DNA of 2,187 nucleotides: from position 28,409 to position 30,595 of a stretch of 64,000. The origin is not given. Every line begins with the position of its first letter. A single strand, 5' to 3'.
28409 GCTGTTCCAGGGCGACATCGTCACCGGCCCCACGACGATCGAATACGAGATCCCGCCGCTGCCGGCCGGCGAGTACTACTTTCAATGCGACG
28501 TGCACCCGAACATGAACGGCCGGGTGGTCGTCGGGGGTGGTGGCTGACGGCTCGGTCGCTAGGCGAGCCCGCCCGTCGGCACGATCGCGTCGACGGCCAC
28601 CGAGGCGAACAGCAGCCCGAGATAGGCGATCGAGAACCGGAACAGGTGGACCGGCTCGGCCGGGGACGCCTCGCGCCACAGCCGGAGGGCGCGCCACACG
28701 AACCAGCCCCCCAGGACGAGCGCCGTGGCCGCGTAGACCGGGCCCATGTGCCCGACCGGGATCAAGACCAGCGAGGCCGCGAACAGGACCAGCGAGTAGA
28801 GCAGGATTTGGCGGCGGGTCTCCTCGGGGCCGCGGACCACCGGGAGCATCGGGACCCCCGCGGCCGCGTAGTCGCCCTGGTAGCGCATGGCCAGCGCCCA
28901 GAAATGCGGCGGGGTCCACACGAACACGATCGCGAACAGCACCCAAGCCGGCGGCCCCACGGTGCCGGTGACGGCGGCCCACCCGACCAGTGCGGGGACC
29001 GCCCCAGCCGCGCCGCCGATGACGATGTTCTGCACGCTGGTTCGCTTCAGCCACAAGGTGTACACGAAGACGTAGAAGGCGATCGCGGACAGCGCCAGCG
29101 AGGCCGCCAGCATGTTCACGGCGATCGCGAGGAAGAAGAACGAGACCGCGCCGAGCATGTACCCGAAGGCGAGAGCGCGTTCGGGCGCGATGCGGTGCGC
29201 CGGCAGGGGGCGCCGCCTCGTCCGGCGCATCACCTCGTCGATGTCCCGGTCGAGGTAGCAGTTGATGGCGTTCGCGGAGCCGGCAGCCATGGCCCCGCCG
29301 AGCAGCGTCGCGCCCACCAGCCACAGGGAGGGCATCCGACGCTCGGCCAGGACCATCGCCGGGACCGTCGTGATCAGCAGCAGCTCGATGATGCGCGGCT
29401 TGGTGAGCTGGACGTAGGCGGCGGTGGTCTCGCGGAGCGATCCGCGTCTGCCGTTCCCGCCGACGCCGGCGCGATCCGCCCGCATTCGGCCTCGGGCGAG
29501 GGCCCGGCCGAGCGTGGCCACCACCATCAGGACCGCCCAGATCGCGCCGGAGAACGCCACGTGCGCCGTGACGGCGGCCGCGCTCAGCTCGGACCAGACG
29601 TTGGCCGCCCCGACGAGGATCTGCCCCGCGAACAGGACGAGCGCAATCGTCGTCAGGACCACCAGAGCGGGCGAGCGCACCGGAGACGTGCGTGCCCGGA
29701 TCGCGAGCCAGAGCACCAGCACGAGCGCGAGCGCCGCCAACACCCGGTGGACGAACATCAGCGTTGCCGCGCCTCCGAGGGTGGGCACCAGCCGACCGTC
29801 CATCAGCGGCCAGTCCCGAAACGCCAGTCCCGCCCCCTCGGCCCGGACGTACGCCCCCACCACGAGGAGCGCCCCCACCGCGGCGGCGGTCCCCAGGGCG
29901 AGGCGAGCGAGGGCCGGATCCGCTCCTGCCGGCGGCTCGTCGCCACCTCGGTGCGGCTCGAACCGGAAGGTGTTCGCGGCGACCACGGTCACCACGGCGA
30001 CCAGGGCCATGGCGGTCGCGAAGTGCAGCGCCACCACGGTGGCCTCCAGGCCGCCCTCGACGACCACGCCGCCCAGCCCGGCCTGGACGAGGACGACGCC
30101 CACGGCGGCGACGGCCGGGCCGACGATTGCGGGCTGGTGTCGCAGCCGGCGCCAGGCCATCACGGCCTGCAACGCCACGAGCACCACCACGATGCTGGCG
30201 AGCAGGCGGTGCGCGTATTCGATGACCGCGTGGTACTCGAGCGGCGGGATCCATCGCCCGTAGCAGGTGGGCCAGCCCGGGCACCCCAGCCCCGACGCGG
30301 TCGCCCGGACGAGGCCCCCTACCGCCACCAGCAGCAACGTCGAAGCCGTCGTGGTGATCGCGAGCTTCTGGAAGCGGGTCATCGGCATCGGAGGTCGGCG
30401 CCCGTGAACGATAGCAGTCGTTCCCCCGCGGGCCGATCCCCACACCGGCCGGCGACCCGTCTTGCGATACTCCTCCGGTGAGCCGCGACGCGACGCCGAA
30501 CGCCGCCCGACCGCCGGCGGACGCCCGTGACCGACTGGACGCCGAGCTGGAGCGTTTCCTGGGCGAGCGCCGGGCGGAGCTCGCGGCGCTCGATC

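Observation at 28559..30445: Heme A synthase and heme O synthase fused into one polypeptide (CtaA-CtaB), convergent with the cta operon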

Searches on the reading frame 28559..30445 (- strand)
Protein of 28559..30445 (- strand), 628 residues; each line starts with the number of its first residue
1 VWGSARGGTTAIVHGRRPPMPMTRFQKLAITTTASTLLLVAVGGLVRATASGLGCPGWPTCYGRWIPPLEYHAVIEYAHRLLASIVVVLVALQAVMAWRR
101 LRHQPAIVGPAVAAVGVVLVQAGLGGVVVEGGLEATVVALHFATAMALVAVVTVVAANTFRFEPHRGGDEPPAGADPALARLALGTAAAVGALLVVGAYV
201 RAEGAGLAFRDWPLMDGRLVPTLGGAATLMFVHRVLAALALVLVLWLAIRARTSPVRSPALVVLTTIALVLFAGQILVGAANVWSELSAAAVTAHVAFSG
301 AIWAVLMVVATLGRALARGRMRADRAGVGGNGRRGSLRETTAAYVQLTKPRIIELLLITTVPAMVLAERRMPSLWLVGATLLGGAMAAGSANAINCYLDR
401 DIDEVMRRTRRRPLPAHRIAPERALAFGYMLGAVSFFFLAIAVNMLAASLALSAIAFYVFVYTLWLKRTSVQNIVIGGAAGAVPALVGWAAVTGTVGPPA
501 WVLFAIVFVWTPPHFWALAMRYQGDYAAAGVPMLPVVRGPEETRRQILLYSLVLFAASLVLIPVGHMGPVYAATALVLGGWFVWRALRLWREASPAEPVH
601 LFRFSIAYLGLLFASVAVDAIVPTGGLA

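Call 3: search_protein_families(library=pfam, proteins=[window:28559-30445:-], max_evalue=0.01)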
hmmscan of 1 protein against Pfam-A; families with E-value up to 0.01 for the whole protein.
window:28559-30445:- (628 aa): 2 families
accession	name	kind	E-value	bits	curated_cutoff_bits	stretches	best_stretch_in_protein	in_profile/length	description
PF01040.23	UbiA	-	4.1e-71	239.6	34.2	1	356-603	1-245/250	UbiA prenyltransferase family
PF02628.20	COX15-CtaA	-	6.2e-38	131.1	29.9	1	28-306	3-321/322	Cytochrome oxidase assembly protein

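Call 4: search_protein_families(library=ncbifam, proteins=[window:28559-30445:-], max_evalue=0.01)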
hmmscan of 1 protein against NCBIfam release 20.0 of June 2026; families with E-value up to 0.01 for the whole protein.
window:28559-30445:- (628 aa): 17 families
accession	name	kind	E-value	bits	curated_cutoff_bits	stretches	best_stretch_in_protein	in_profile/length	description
NF003349.0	PRK04375.1-2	equivalog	1.2e-126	422.2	246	1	333-622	17-312/318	heme o synthase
TIGR01473.1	cyoE_ctaB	equivalog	9.6e-102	340.5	210.3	1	343-619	2-280/281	heme o synthase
NF003348.0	PRK04375.1-1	equivalog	2.8e-67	227.2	285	1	343-623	5-286/292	heme o synthase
TIGR01474.1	ubiA_proteo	equivalog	6.9e-22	78.2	275.45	1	346-615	9-276/282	4-hydroxybenzoate octaprenyltransferase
NF009523.0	PRK12884.1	equivalog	3.2e-18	65.9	269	1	342-618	5-275/279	prenyltransferase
NF009524.0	PRK12886.1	equivalog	3.2e-17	62.8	387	1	361-620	28-284/291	prenyltransferase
NF009521.0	PRK12882.1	equivalog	4.3e-15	55.7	296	1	339-606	3-266/280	geranylgeranylglycerol-phosphate geranylgeranyltransferase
NF041585.1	MqnP_Cj_Hp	exception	1.7e-11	44.2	375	1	362-510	22-172/281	menaquinone biosynthesis prenyltransferase MqnP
NF009515.0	PRK12874.1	equivalog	6.7e-11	42.1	392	1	363-511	30-180/291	4-hydroxybenzoate polyprenyltransferase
NF041586.1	MqnP_DT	exception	8e-11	42.2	430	1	362-512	21-168/277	menaquinone biosynthesis prenyltransferase MqnP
TIGR01475.1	ubiA_other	subfamily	1.6e-10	41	180.8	1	361-543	22-203/282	UbiA-like polyprenyltransferase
NF009522.0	PRK12883.1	equivalog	2.7e-09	36.9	353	1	342-574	4-229/279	geranylgeranylglycerol-phosphate geranylgeranyltransferase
NF009514.0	PRK12873.1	equivalog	4.6e-09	36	246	1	348-511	20-186/297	4-hydroxybenzoate polyprenyltransferase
NF009526.0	PRK12888.1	equivalog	1.3e-08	34.7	364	1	360-584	38-258/301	4-hydroxybenzoate octaprenyltransferase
NF005742.0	PRK07566.1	equivalog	9.4e-07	28.2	313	1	376-541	67-233/315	chlorophyll synthase ChlG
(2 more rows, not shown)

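Call 6: find_homologous_proteins(query=window:28559-30445:-, max_evalue=1e-10)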
Query window:28559-30445:- (628 aa): 6467 proteins with E <= 1e-10 among 8000 candidates; the best 120 are listed.
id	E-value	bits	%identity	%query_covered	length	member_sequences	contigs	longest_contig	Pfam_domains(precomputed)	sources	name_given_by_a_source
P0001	0.0e+0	1279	100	97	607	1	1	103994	PF02628.21,PF01040.24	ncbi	ncbi:MAG TPA: heme o synthase [Actinomycetota bacterium]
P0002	0.0e+0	1084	86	96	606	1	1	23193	PF02628.21,PF01040.24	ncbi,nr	ncbi:MAG TPA: heme o synthase [Actinomycetota bacterium]|nr:heme o synthase [Actinomycetota bacteriu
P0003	0.0e+0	1056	83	97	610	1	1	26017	PF02628.21,PF01040.24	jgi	jgi:protoheme IX farnesyltransferase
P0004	1.4e-293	993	78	97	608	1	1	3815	PF02628.21,PF01040.24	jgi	jgi:protoheme IX farnesyltransferase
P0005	1.1e-291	987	78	96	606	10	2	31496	PF02628.21,PF01040.24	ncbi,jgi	ncbi:MAG TPA: heme o synthase [Actinomycetota bacterium]|jgi:protoheme IX farnesyltransferase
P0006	2.1e-290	983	78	97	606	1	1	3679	PF02628.21,PF01040.24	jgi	jgi:protoheme IX farnesyltransferase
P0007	2.3e-290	983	78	97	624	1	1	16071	PF02628.21,PF01040.24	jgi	jgi:protoheme IX farnesyltransferase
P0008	4.1e-289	979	77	97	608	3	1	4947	PF02628.21,PF01040.24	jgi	-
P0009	1.8e-287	973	77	97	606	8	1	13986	PF02628.21,PF01040.24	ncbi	ncbi:MAG: heme o synthase [Actinomycetota bacterium]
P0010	3.8e-287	972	76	97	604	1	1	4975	PF02628.21,PF01040.24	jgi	jgi:protoheme IX farnesyltransferase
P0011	1.3e-286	970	76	97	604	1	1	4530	PF02628.21,PF01040.24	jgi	jgi:protoheme IX farnesyltransferase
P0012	2.9e-285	966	78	96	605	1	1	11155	PF02628.21,PF01040.24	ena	-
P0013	3.5e-285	966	76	97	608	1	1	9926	PF02628.21,PF01040.24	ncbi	ncbi:MAG: heme o synthase [Actinomycetota bacterium]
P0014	3.7e-285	966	75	96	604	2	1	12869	PF02628.21,PF01040.24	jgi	jgi:protoheme IX farnesyltransferase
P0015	2.7e-284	963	77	96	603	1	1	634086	PF02628.21,PF01040.24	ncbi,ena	-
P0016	4.9e-280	949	75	93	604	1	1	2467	PF02628.21,PF01040.24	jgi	jgi:protoheme IX farnesyltransferase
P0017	5.1e-280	949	75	96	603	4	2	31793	PF02628.21,PF01040.24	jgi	jgi:heme o synthase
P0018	2.4e-279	946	76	97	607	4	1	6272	PF02628.21,PF01040.24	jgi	jgi:protoheme IX farnesyltransferase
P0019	2.8e-278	943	75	96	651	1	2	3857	PF02628.21,PF01040.24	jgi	jgi:protoheme IX farnesyltransferase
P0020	7.7e-278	941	75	97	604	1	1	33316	PF02628.21,PF01040.24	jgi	jgi:protoheme IX farnesyltransferase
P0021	2.2e-276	937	75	96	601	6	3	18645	PF02628.21,PF01040.24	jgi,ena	-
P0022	8.3e-276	935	74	94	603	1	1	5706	PF02628.21,PF01040.24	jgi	jgi:protoheme IX farnesyltransferase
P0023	8.6e-276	935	75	96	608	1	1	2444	PF02628.21,PF01040.24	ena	-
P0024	2.5e-275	933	75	94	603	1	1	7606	PF02628.21,PF01040.24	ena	-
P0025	2.7e-275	933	74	93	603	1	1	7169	PF02628.21,PF01040.24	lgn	-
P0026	2.8e-275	933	75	96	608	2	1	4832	PF02628.21,PF01040.24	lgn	-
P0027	1.0e-274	931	75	94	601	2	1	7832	PF02628.21,PF01040.24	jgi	-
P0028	1.5e-274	930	75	94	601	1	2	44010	PF02628.21,PF01040.24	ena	-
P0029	1.7e-273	927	73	96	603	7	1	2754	PF02628.21,PF01040.24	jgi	jgi:protoheme IX farnesyltransferase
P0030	2.2e-273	927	73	95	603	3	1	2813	PF02628.21,PF01040.24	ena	-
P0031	4.6e-273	926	74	94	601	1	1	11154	PF02628.21,PF01040.24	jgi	jgi:heme o synthase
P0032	6.7e-273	925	73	94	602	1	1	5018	PF02628.21,PF01040.24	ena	-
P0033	1.9e-272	924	74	96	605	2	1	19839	PF02628.21,PF01040.24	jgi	jgi:protoheme IX farnesyltransferase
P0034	2.9e-272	923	73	93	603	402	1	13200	PF02628.21,PF01040.24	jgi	jgi:heme o synthase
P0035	4.0e-272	922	73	94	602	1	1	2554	PF02628.21,PF01040.24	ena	-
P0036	1.6e-271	920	73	94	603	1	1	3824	PF02628.21,PF01040.24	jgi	jgi:protoheme IX farnesyltransferase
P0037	3.8e-271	919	74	94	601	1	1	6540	PF02628.21,PF01040.24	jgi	jgi:heme o synthase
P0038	4.2e-271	919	73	95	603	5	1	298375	PF02628.21,PF01040.24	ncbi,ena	-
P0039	1.0e-270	918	73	96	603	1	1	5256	PF02628.21,PF01040.24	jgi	jgi:protoheme IX farnesyltransferase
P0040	1.2e-270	918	74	96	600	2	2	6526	PF02628.21,PF01040.24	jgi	jgi:protoheme IX farnesyltransferase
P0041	1.4e-270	917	72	94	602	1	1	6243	PF02628.21,PF01040.24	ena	-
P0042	1.5e-270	917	73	94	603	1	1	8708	PF02628.21,PF01040.24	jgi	jgi:protoheme IX farnesyltransferase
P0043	1.7e-270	917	72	94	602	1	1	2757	PF02628.21,PF01040.24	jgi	-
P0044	5.2e-270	915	73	94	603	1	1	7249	PF02628.21,PF01040.24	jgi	jgi:protoheme IX farnesyltransferase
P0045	6.1e-270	915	73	95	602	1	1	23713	PF02628.21,PF01040.24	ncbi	-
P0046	1.0e-269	914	72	94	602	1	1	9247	PF02628.21,PF01040.24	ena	-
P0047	2.0e-269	914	72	94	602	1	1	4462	PF02628.21,PF01040.24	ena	-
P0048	2.8e-269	913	73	96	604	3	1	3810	PF02628.21,PF01040.24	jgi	jgi:protoheme IX farnesyltransferase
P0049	3.5e-269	913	72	94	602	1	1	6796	PF02628.21,PF01040.24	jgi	-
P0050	3.5e-269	913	72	94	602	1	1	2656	PF02628.21,PF01040.24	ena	-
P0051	5.1e-269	912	73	96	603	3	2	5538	PF02628.21,PF01040.24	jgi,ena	-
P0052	5.6e-269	912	73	94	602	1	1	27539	PF02628.21,PF01040.24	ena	-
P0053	2.8e-268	910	72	93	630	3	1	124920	PF02628.21,PF01040.24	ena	-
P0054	3.3e-268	910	73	94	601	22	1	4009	PF02628.21,PF01040.24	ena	-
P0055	2.0e-267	907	71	96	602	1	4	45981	PF02628.21,PF01040.24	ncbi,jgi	ncbi:MAG TPA: heme o synthase [Actinomycetota bacterium]|jgi:protoheme IX farnesyltransferase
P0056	3.7e-267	906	72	96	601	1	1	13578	PF02628.21,PF01040.24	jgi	jgi:protoheme IX farnesyltransferase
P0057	1.5e-266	904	72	94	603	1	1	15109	PF02628.21,PF01040.24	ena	-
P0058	1.7e-266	904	73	95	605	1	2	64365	PF02628.21,PF01040.24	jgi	jgi:protoheme IX farnesyltransferase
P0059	5.3e-266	902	71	93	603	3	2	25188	PF02628.21,PF01040.24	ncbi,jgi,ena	-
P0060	5.1e-265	899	71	96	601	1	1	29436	PF02628.21,PF01040.24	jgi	jgi:protoheme IX farnesyltransferase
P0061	1.1e-264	898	73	94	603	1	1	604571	PF02628.21,PF01040.24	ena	-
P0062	3.2e-264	896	73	96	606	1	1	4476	PF02628.21,PF01040.24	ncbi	-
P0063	5.8e-264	895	72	94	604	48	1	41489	PF02628.21,PF01040.24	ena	-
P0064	2.6e-263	893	72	93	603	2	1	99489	PF02628.21,PF01040.24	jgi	jgi:protoheme IX farnesyltransferase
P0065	2.8e-263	893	70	94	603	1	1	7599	PF02628.21,PF01040.24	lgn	-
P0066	6.4e-263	892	71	93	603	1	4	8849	PF02628.21,PF01040.24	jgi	jgi:protoheme IX farnesyltransferase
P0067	2.8e-262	890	71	93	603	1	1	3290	PF02628.21,PF01040.24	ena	-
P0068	4.2e-261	886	71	94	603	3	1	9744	PF02628.21,PF01040.24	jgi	jgi:heme o synthase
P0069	7.9e-261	885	71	93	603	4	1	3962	PF02628.21,PF01040.24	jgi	-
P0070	8.9e-248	842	69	93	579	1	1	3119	PF02628.21,PF01040.24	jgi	jgi:heme o synthase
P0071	4.0e-244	830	75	86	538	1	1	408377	PF02628.21,PF01040.24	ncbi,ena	-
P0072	1.2e-243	828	75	87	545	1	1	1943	PF02628.21,PF01040.24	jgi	jgi:protoheme IX farnesyltransferase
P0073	7.7e-239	813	68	96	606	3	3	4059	PF02628.21,PF01040.24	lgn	-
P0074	3.4e-238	810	68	97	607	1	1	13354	PF02628.21,PF01040.24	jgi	jgi:protoheme IX farnesyltransferase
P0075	1.5e-237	808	67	96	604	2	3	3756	PF02628.21,PF01040.24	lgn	-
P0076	3.3e-237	807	67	96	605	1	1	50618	PF02628.21,PF01040.24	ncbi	ncbi:MAG: heme o synthase [Actinomycetota bacterium]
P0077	1.1e-236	805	67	96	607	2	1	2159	PF02628.21,PF01040.24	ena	-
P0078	1.5e-236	805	68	97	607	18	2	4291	PF02628.21,PF01040.24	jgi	jgi:protoheme IX farnesyltransferase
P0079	1.8e-236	805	66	96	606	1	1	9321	PF02628.21,PF01040.24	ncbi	-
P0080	1.7e-235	801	67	96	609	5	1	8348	PF02628.21,PF01040.24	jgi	jgi:heme o synthase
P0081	1.4e-234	798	68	94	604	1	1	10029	PF02628.21,PF01040.24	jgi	jgi:protoheme IX farnesyltransferase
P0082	2.5e-234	798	66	96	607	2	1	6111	PF02628.21,PF01040.24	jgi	jgi:protoheme IX farnesyltransferase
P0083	2.6e-234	798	68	97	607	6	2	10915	PF02628.21,PF01040.24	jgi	jgi:protoheme IX farnesyltransferase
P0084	1.2e-233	795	67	96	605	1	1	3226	PF02628.21,PF01040.24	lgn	-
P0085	1.4e-233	795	66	96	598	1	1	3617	PF02628.21,PF01040.24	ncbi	ncbi:MAG: heme o synthase [Candidatus Velamenicoccus archaeovorus]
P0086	2.1e-233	795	65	96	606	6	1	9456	PF02628.21,PF01040.24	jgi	jgi:protoheme IX farnesyltransferase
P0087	2.7e-233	794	67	96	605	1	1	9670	PF02628.21,PF01040.24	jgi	-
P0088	3.4e-233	794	65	96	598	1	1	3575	PF02628.21,PF01040.24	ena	-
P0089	9.3e-233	792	66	96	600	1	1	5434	PF02628.21,PF01040.24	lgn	-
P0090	2.4e-232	791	65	96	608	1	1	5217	PF02628.21,PF01040.24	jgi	-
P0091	5.8e-232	790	65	96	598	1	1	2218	PF02628.21,PF01040.24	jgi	-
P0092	5.9e-232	790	67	96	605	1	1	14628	PF02628.21,PF01040.24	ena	-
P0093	1.1e-231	789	67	93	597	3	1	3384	PF02628.21,PF01040.24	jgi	jgi:protoheme IX farnesyltransferase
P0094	1.1e-231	789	71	85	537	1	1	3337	PF02628.21,PF01040.24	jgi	-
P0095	1.8e-231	788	68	95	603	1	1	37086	PF02628.21,PF01040.24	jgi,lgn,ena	-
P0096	4.0e-231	787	67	96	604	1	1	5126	PF02628.21,PF01040.24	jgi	jgi:heme o synthase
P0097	4.5e-231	787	68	95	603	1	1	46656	PF02628.21,PF01040.24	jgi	-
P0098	8.6e-231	786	67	96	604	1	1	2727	PF02628.21,PF01040.24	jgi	jgi:heme o synthase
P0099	1.9e-230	785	67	96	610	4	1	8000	PF02628.21,PF01040.24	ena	-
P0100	2.4e-230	784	77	78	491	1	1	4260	PF02628.21,PF01040.24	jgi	jgi:protoheme IX farnesyltransferase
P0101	4.4e-230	784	66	96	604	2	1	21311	PF02628.21,PF01040.24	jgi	jgi:heme o synthase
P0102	9.0e-230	783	66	96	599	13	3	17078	PF02628.21,PF01040.24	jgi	jgi:heme o synthase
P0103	2.1e-229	781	66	95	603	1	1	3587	PF02628.21,PF01040.24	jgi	jgi:protoheme IX farnesyltransferase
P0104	3.0e-229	781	64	96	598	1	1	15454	PF02628.21,PF01040.24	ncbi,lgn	ncbi:MAG TPA: heme o synthase [Actinomycetota bacterium]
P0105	3.3e-229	781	66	96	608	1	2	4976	PF02628.21,PF01040.24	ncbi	-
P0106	4.0e-229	780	66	96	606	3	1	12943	PF02628.21,PF01040.24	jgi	jgi:protoheme IX farnesyltransferase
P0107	5.0e-229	780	66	93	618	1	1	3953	PF02628.21,PF01040.24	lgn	-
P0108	5.0e-229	780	66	93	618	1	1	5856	PF02628.21,PF01040.24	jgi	-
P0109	5.8e-229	780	64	93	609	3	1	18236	PF02628.21,PF01040.24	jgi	-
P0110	7.2e-229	780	67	96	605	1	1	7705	PF02628.21,PF01040.24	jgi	jgi:protoheme IX farnesyltransferase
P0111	1.7e-228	778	67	93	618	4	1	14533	PF02628.21,PF01040.24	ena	-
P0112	2.7e-228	778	66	93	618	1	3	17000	PF02628.21,PF01040.24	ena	-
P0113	2.7e-228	778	66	93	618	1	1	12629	PF02628.21,PF01040.24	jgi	-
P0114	4.3e-228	777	65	93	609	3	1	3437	PF02628.21,PF01040.24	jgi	jgi:heme o synthase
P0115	5.1e-228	777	67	95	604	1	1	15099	PF02628.21,PF01040.24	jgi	jgi:protoheme IX farnesyltransferase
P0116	1.3e-227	775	66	93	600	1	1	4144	PF02628.21,PF01040.24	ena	-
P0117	1.9e-227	775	65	96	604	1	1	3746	PF02628.21,PF01040.24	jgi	jgi:heme o synthase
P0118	2.5e-227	774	65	96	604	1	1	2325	PF02628.21,PF01040.24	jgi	jgi:heme o synthase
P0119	4.7e-227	774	66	96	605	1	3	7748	PF02628.21,PF01040.24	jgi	jgi:protoheme IX farnesyltransferase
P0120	5.1e-227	773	66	93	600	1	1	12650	PF02628.21,PF01040.24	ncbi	-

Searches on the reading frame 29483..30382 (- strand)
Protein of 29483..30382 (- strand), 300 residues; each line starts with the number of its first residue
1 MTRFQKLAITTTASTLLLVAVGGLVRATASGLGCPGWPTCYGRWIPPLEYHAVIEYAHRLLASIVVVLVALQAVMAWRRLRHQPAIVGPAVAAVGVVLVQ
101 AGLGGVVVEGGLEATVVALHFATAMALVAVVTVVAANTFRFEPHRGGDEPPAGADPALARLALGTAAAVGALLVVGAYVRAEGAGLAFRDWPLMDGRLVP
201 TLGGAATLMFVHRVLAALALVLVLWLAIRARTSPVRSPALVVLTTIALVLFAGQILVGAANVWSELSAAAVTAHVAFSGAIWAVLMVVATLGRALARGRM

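Call 54: search_protein_representatives(protein=window:29483-30382:-)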
Query: 300 residues. Proteins with E-value up to 0.001 (for the whole library): 7313; up to 1e-10: 2666; up to 1e-30: 223. The best 150 are listed.
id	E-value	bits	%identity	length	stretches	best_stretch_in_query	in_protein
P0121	1.2e-91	323.3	66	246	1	1-246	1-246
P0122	7.0e-80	284.6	59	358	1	1-279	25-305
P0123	2.1e-79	283.0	57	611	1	1-295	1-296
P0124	5.8e-77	275.0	55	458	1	1-294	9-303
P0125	1.1e-76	274.1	42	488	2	4-218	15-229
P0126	4.8e-66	239.2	51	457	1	1-295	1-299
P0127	1.0e-61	225.0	43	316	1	1-296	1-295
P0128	6.4e-61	222.4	50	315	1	5-297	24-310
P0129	1.1e-59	218.3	51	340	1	6-294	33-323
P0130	1.0e-57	211.9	41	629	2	3-296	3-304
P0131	1.4e-56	208.1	43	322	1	1-297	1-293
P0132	1.8e-56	207.8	42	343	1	1-293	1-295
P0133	3.6e-56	206.8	47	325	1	4-292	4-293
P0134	9.3e-56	205.5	47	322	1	4-292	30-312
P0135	4.4e-55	203.3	50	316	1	1-288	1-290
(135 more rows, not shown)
